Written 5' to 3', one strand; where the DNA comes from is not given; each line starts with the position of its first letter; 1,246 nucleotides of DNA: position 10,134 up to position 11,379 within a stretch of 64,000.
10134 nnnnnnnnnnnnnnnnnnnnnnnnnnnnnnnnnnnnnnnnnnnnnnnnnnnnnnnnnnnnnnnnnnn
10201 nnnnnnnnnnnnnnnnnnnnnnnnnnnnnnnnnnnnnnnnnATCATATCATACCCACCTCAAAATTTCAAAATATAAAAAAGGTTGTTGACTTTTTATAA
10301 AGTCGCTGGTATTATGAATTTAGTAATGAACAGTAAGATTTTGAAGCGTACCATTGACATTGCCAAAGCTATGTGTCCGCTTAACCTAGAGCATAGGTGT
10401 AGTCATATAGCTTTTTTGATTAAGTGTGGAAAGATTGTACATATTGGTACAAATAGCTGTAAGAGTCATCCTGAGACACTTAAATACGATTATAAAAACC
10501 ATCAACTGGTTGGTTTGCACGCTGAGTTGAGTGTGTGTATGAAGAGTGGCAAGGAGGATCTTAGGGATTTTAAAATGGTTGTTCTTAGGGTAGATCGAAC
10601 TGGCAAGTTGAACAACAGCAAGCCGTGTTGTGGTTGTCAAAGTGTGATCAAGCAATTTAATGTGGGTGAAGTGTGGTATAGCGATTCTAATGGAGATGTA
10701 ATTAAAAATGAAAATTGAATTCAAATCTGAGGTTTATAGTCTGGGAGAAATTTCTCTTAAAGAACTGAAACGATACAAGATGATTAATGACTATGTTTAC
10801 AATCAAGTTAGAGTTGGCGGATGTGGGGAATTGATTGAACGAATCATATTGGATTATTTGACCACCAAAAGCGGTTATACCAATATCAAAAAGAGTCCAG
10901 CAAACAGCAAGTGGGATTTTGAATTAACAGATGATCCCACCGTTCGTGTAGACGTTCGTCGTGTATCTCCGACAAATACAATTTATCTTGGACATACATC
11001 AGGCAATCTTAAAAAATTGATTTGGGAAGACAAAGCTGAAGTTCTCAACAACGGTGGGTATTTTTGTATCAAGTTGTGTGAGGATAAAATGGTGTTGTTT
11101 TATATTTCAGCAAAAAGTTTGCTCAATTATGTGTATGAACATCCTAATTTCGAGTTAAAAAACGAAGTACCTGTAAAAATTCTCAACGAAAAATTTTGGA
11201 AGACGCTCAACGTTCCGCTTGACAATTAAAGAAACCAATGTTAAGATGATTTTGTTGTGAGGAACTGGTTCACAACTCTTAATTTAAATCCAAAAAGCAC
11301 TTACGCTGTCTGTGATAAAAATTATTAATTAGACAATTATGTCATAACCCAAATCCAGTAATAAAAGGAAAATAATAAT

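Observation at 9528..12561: Possible DNA-modification/anti-restriction island: opposite-strand Mom-like acyltransferase, divergently transcribed cytidine/dCMP-deaminase-fold enzyme, and a DUF262/ParB-like protein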

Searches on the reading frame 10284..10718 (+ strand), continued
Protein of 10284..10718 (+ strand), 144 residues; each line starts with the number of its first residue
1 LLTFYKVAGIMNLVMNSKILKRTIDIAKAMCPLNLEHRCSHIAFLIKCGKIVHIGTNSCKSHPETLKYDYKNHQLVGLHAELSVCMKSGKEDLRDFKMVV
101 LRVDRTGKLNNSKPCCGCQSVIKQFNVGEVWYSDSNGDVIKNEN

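Call 55: get_annotated_region(hit=H32, flank=4000)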
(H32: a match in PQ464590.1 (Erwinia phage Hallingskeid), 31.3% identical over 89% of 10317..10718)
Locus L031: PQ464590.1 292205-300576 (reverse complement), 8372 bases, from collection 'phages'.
description: Erwinia phage Hallingskeid, complete genome.
organism: Erwinia phage Hallingskeid (NCBI taxid 3374949)
taxonomy: Viruses
host: Erwinia aphidicola B01_10; source: -; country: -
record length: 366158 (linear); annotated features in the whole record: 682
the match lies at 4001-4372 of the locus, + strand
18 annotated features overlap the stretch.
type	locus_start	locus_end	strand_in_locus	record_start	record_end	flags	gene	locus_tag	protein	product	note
CDS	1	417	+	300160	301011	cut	-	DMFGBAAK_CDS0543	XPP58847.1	hypothetical protein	-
CDS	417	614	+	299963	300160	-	-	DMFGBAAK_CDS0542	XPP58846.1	hypothetical protein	-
CDS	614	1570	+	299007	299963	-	-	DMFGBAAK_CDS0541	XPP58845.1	hypothetical protein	-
CDS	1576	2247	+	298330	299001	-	-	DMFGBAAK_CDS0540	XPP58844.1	hypothetical protein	-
CDS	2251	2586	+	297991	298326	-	-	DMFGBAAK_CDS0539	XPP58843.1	hypothetical protein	-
CDS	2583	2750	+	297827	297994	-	-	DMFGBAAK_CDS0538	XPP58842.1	hypothetical protein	-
CDS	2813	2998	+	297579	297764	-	-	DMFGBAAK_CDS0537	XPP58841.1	hypothetical protein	-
CDS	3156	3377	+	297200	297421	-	-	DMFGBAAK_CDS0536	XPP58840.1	hypothetical protein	-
CDS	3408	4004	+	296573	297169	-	-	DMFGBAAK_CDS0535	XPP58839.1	hypothetical protein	-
CDS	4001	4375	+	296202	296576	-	-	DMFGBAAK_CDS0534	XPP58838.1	dCMP deaminase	-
CDS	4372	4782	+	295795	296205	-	-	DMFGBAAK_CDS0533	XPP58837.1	hypothetical protein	-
CDS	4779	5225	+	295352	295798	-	-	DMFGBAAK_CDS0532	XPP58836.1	hypothetical protein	-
CDS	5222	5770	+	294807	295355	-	-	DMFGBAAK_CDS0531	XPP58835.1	thymidylate kinase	-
CDS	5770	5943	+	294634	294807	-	-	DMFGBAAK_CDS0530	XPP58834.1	hypothetical protein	-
CDS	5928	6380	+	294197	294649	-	-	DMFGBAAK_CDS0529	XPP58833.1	hypothetical protein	-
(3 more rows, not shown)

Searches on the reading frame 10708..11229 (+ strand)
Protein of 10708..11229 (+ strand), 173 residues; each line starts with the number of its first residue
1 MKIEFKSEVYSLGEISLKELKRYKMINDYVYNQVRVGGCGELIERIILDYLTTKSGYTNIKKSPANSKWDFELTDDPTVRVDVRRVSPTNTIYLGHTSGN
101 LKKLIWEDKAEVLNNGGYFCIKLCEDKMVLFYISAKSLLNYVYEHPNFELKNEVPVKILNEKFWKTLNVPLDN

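Call 3: search_protein_families(library=pfam, proteins=[window:10708-11229:+], max_evalue=0.1)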
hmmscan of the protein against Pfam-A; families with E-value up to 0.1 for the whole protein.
window:10708-11229:+ (173 aa): 0 families

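Call 4: search_protein_families(library=phrogs, proteins=[window:10708-11229:+], max_evalue=0.01)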
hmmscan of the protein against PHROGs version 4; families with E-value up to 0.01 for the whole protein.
window:10708-11229:+ (173 aa): 0 families

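Call 6: search_protein_families(library=padloc, proteins=[window:10708-11229:+], max_evalue=0.1)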
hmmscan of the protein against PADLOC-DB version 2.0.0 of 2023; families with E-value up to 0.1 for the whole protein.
window:10708-11229:+ (173 aa): 0 families

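Call 7: search_protein_families(library=ncbifam, proteins=[window:10708-11229:+], max_evalue=0.1)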
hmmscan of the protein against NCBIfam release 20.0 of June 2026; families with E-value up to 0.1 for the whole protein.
window:10708-11229:+ (173 aa): 0 families

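Call 45: find_homologous_proteins(query=window:10708-11229:+, max_evalue=0.001)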
Query window:10708-11229:+ (173 aa): 7 proteins with E <= 0.001 among 63 candidates.
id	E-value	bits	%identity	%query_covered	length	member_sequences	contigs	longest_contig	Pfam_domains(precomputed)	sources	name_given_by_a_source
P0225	1.7e-111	387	99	100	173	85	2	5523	-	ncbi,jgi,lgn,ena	jgi:hypothetical protein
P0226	2.0e-99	348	88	100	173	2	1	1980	-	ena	-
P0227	7.0e-99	346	88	100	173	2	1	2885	-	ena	-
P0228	9.3e-99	346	87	100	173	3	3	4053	-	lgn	-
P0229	6.8e-82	291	75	100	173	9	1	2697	-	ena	-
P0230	1.2e-75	271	71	98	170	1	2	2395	-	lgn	-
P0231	1.9e-38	150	81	48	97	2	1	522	-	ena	-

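Call 65: predict_structure(alignment_id=A5)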
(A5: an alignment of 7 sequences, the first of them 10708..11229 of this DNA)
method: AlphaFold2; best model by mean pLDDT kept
length: 173 residues; sequences in the alignment: 7
mean_pLDDT: 66.0   pTM: 0.62
mean pLDDT of the five models: 66.0, 52.6, 40.2, 39.2, 38.1
residues with pLDDT >= 90: 0; 70-90: 75; 50-70: 80; < 50: 18
segments of 3 or more residues with pLDDT < 50: 1-6, 65-68, 108-112
pLDDT, mean of each block of 10 residues (from residue 1): 53 78 79 71 74 66 52 55 74 60 52 62 81 71 66 67 65 49
secondary structure, 60 per line:
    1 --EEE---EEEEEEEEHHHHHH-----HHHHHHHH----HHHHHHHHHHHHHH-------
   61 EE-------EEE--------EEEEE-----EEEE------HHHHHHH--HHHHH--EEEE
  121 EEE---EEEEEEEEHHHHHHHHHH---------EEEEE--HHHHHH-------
elements in order: E3-5 E9-16 H17-22 H28-35 H40-53 E70-72 E81-85 E91-94 H101-107 H110-114 E117-123 E127-134 H135-144 E154-158 H161-166
